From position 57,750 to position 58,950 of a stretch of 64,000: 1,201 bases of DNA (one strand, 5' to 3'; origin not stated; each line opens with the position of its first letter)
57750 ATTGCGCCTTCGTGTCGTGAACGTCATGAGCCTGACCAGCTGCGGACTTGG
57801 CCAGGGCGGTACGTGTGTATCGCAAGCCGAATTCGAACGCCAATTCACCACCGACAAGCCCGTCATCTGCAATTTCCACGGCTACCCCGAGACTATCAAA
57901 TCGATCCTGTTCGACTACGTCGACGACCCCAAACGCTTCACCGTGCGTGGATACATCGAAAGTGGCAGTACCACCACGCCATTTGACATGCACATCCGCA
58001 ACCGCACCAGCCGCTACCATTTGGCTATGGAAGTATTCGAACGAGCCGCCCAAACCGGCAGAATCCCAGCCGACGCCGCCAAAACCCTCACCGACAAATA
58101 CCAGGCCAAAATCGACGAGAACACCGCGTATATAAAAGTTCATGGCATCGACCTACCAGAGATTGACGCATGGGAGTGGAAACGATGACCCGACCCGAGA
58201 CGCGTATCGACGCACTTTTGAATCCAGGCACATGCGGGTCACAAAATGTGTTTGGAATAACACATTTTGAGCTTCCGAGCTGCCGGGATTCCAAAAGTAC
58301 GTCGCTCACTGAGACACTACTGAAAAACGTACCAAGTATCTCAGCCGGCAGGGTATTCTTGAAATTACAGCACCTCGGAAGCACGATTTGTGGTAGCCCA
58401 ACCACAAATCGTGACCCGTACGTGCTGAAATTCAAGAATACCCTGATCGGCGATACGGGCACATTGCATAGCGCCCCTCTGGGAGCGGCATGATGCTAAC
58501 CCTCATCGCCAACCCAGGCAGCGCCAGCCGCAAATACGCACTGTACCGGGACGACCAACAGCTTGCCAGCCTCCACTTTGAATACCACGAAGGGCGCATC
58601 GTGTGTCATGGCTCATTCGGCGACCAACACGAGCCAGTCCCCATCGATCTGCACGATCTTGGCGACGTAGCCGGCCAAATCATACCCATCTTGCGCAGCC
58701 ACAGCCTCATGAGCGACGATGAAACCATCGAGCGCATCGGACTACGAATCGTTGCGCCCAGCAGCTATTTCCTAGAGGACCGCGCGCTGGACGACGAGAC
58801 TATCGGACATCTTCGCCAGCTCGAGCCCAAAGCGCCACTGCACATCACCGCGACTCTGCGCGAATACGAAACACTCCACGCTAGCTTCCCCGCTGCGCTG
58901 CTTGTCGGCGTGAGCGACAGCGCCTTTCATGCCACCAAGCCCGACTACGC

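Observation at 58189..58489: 300-nt xfp-ackA spacer is almost entirely nested inverted repeats (structured leader or MITE-like insert)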

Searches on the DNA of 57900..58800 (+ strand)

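Call 6: search_rna_families(source=window, start=57900, end=58800, threshold=evalue, max_evalue=10)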
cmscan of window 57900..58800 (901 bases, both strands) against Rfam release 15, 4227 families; matches with E-value up to 10: 3.
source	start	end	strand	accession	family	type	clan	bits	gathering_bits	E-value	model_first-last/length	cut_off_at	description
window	58270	58382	-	RF03501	mir-3140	Gene; miRNA;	-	25.9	93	0.017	1-90/90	no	mir-3140 microRNA precursor family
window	58241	58262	+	RF01114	TMV_UPD-PK1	Cis-reg;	-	19.6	33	0.45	1-22/22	no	Pseudoknot of upstream pseudoknot domain (UPD) of the 3'UTR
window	58210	58302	-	RF03370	mir-2566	Gene; miRNA;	-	18.5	86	2.1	1-83/83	no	mir-2566 microRNA precursor family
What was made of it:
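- There is no Rfam match (call 6).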

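Call 21: build_rna_model(alignment_id=A1, structure=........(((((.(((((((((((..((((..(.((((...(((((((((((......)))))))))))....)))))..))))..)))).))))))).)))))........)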
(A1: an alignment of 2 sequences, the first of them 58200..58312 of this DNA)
Model R1 built from alignment A1 (2 sequences, 113 columns); structure: as given.
model positions 113; base pairs 36; branch points 0; effective number of sequences 0.88; information 0.59 bits per position. Calibrated on 0.2 Mb of random sequence (short: E-values are rough).
structure used (alignment columns):
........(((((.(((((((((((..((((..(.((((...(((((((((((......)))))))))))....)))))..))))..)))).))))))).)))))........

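Call 22: search_with_rna_model(model_id=R1, sources=[window, L002, L003, L004, L005, L006, L007, L008, L009, L010, L011, L012, L013, L014, L015, L016, L017, L018, L019, L020, L021, L022, L023, L024, L025, L026, L027, L028, L029, L030, L031], max_evalue=10)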
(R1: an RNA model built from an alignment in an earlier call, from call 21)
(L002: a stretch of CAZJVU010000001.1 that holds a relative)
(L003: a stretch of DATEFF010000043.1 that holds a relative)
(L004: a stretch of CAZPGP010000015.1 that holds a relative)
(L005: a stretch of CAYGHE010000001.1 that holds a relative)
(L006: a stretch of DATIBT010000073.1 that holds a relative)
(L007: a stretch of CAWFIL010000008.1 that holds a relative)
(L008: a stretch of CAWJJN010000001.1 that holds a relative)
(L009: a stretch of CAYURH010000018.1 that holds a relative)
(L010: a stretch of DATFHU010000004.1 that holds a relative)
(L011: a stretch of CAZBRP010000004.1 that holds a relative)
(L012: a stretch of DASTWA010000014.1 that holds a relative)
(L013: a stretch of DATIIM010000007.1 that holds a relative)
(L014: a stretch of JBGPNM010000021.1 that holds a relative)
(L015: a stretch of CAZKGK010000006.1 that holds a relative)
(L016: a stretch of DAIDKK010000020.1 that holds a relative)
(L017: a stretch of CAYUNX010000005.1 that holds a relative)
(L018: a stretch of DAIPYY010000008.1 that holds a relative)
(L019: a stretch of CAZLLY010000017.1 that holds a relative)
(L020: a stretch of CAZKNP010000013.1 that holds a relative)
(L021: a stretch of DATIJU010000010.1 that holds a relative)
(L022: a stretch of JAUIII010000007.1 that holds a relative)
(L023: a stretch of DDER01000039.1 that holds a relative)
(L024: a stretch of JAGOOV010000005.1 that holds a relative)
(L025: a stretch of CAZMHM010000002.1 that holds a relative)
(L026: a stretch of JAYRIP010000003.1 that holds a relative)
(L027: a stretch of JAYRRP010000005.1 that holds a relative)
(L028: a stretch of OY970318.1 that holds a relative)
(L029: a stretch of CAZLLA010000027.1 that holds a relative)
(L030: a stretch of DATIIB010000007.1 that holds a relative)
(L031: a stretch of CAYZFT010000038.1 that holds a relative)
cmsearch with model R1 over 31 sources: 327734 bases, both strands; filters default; matches with E-value up to 10: 4.
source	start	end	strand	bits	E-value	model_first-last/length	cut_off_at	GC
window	58200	58312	+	131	3.1e-32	1-113/113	no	0.49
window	58341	58453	-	130.9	3.4e-32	1-113/113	no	0.5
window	58341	58453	+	61.2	2.1e-13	1-113/113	no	0.5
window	58200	58312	-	50.7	1.4e-10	1-113/113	no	0.49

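Call 29: search_with_rna_model(model_id=R1, sources=[L034, L035, L036, L037, L038, L039, L040, L041, L042, L043, L044, L045, L046, L047, L048, L049, L050, L051, L052, L053, L054, L055, L056, L057, L058, L059, L060, L061, L062, L063, L064, L065, L066, L067, L068, L069, L070, L071, L072, L073, L074, L075, L076, L077, L078, L079, L080, L081, L082, L083, L084, L085, L086, L087, L088, L089, L090, L091, L092, L093, L094, L095, L096, L097, L098, L099, L100, L101, L102, L103, L104, L105, L106, L107, L108, L109, L110, L111, L112, L113], max_evalue=10)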
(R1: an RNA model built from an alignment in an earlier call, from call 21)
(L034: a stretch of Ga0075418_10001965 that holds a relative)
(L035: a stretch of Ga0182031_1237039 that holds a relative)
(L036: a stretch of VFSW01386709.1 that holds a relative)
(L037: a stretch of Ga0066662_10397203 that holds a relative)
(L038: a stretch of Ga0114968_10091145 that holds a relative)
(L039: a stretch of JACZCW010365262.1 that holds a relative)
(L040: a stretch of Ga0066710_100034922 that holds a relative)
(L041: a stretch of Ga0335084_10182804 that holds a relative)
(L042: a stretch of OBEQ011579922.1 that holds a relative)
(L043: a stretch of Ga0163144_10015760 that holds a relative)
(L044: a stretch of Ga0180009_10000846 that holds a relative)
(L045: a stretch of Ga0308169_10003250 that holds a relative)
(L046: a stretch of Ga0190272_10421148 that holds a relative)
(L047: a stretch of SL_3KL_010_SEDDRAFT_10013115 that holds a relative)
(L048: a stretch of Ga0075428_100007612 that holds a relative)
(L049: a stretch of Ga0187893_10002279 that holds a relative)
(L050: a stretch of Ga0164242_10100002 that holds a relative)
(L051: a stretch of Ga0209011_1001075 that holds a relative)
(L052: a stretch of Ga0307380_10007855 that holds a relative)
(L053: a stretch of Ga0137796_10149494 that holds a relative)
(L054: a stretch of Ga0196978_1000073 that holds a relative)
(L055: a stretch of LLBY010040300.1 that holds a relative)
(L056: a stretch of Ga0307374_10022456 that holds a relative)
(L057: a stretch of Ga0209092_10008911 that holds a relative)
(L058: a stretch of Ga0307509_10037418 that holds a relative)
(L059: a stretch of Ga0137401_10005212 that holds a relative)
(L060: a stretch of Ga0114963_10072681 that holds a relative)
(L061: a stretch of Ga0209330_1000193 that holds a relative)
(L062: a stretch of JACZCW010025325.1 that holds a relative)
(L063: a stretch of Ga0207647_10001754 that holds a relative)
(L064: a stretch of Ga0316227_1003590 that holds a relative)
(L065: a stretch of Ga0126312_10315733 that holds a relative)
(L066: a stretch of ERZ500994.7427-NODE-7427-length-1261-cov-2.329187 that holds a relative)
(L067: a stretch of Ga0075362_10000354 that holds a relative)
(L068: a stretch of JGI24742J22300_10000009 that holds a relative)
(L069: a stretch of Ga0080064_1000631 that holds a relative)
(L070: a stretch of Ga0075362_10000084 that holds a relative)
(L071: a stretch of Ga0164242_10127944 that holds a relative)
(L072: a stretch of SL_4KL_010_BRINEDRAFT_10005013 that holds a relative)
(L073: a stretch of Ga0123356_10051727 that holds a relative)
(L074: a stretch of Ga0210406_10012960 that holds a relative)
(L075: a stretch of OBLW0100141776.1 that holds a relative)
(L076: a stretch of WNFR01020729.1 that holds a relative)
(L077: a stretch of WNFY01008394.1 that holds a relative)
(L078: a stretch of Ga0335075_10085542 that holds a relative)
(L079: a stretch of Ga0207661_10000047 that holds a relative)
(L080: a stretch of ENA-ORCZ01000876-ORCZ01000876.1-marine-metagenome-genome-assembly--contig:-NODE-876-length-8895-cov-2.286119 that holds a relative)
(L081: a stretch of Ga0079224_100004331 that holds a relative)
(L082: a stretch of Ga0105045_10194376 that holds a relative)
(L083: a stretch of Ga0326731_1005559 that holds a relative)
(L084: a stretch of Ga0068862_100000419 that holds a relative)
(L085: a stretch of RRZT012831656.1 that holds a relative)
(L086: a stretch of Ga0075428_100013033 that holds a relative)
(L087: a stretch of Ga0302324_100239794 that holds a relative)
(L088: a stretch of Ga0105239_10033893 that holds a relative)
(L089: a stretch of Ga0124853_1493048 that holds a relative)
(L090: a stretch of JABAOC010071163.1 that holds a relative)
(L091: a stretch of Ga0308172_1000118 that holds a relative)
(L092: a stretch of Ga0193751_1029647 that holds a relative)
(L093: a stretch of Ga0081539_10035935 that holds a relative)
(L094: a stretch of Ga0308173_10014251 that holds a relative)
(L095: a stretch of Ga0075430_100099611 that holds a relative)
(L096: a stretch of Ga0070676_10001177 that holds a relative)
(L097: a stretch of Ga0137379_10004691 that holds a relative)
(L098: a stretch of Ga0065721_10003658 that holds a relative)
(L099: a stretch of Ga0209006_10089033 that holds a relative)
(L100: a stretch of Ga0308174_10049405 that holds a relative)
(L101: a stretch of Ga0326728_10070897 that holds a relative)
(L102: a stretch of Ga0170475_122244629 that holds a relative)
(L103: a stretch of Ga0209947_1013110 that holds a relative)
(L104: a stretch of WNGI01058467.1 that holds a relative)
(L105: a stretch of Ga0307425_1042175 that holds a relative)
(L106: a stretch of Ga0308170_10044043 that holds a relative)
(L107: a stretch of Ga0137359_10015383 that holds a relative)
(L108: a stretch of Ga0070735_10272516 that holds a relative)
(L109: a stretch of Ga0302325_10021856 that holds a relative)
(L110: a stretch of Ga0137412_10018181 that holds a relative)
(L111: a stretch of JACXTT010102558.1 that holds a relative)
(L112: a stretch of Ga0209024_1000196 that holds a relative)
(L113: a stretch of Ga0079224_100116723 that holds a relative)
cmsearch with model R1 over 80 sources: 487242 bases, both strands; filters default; matches with E-value up to 10: 38.
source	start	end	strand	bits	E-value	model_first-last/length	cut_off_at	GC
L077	1850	1962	-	112.6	4.2e-27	1-113/113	no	0.56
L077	3207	3319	-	95.4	1.8e-22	1-113/113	no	0.61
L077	3370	3482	+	88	1.8e-20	1-113/113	no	0.59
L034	3450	3561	+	83.2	3.6e-19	1-113/113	no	0.5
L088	4461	4570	+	79.7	3.2e-18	1-113/113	no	0.5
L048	5420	5529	-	77.7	1.1e-17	1-113/113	no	0.49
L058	1206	1318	+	77.2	1.5e-17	1-113/113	no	0.52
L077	1697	1807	+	74.3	9e-17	1-113/113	no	0.55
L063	7266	7377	+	70.5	9.9e-16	1-113/113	no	0.38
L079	5178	5292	-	69.2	2.2e-15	1-113/113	no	0.58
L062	2141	2250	-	65.7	1.9e-14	1-113/113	no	0.48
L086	8491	8601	+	65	2.9e-14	1-113/113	no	0.47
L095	306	416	+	65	2.9e-14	1-113/113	no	0.47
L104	3061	3175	-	64.8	3.4e-14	1-113/113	no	0.53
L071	1088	1187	-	63.9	5.7e-14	1-113/113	no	0.45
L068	346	455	+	60.2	5.7e-13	1-113/113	no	0.52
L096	6907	7016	-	60.2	5.7e-13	1-113/113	no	0.52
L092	2355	2467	-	60.2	5.9e-13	1-113/113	no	0.48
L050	340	451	+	58.9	1.3e-12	1-113/113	no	0.46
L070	5857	5967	-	57.8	2.6e-12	1-113/113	no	0.47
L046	120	230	+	57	4.2e-12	1-113/113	no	0.56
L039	1005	1112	+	52.4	7.6e-11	1-113/113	no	0.51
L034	3450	3561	-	48.8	7e-10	1-113/113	no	0.5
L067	3827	3937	-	45.7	4.7e-09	1-113/113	no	0.51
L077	1850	1962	+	45.7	4.8e-09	1-113/113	no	0.56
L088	4461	4569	-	35.1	3.3e-06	1-113/113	no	0.5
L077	3207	3319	+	34.8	4e-06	1-113/113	no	0.61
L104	3060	3175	+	32.9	1.3e-05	1-113/113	no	0.53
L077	3370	3482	-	32.9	1.4e-05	1-113/113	no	0.59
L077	1700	1803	-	29.1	0.00014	1-113/113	no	0.54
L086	8487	8605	-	29.1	0.00014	1-113/113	no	0.49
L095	302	420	-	29.1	0.00014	1-113/113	no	0.49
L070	5860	5965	+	27.9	0.00029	1-113/113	no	0.47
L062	2138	2251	+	27.5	0.00038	1-113/113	no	0.48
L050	336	455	-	23.2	0.0053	1-113/113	no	0.47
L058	1206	1318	-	22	0.012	1-113/113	no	0.52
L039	1008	1109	-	20.4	0.031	1-113/113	no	0.49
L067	3829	3937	+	16.5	0.36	1-113/113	no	0.52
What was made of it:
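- On REPIN / REP-RAYT system: L077 also has inverted pairs (call 29).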

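Call 39: search_with_rna_model(model_id=R1, sources=[L114, L115, L116, L117, L118, L119, L120, L121, L122, L123, L124, L125, L126, L127, L128, L129, L130, L131, L132, L133, L134, L135, L136, L137, L138, L139, L140, L141, L142, L143, L144, L145, L146, L147, L148, L149, L150, L151, L152, L153, L032, L033], max_evalue=1)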
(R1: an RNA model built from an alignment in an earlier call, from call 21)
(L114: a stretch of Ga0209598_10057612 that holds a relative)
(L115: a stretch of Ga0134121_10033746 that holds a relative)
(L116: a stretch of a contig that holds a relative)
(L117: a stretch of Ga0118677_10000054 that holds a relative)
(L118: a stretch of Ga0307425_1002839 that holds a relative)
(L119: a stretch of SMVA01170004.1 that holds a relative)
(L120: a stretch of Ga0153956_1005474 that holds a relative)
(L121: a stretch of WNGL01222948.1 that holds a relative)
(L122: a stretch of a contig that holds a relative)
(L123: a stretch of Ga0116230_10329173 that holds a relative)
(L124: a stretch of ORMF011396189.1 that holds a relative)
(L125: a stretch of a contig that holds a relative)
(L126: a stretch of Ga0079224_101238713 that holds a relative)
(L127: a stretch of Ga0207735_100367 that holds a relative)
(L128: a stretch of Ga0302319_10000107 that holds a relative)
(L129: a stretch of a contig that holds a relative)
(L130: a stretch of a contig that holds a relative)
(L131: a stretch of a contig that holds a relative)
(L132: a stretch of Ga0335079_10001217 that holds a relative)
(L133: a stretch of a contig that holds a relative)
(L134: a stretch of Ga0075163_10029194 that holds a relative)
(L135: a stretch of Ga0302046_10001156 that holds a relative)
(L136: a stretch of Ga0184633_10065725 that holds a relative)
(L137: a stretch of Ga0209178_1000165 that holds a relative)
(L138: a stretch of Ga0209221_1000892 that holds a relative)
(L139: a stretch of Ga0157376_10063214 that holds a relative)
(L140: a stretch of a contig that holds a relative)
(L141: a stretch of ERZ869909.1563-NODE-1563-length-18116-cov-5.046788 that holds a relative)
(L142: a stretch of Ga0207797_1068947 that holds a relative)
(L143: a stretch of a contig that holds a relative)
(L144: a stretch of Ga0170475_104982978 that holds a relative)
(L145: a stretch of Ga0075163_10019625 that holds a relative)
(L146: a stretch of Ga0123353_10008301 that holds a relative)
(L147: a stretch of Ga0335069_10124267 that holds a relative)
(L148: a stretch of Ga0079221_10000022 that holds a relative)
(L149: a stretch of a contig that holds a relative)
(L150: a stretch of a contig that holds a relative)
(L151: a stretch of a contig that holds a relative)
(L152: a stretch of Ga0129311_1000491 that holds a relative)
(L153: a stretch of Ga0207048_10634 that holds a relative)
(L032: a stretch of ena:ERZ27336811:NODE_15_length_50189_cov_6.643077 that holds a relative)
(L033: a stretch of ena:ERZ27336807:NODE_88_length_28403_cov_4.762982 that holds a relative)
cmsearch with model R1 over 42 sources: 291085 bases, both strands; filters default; matches with E-value up to 1: 17.
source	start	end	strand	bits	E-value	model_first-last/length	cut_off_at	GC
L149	125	235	+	82.6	3.1e-19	1-113/113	no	0.52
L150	2261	2372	+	81.8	5.3e-19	1-113/113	no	0.51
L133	12164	12273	+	77.7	6.4e-18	1-113/113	no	0.49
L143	460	571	-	69.5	1.1e-15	1-113/113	no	0.55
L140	867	979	-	69.2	1.3e-15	1-113/113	no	0.58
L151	200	310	-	65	1.8e-14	1-113/113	no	0.47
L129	2508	2617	-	60.2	3.4e-13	1-113/113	no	0.52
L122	3098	3210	+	56.4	3.8e-12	1-113/113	no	0.52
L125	2415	2527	+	55.9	5e-12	1-113/113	no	0.48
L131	796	903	+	55.8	5.2e-12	1-113/113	no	0.53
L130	1266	1373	-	55.7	5.6e-12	1-113/113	no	0.44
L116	8915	9021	+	52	5.5e-11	1-113/113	no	0.46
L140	866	980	+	39.2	1.6e-07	1-113/113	no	0.57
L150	2260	2371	-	35.7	1.4e-06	1-113/113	no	0.52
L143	460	572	+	33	7.3e-06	1-113/113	no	0.56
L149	127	233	-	31.9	1.5e-05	1-113/113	no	0.51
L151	196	314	+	29.1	8.7e-05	1-113/113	no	0.49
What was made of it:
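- The family is dispersed and non-coding (calls 29, 39).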

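Call 54: build_rna_model(alignment_id=A4, structure=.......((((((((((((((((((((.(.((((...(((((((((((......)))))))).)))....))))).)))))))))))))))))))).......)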
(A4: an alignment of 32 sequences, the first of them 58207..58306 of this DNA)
Model R2 built from alignment A4 (32 sequences, 103 columns); structure: as given.
model positions 100; base pairs 36; branch points 0; effective number of sequences 2.29; information 0.59 bits per position. Calibrated on 0.2 Mb of random sequence (short: E-values are rough).
structure used (alignment columns):
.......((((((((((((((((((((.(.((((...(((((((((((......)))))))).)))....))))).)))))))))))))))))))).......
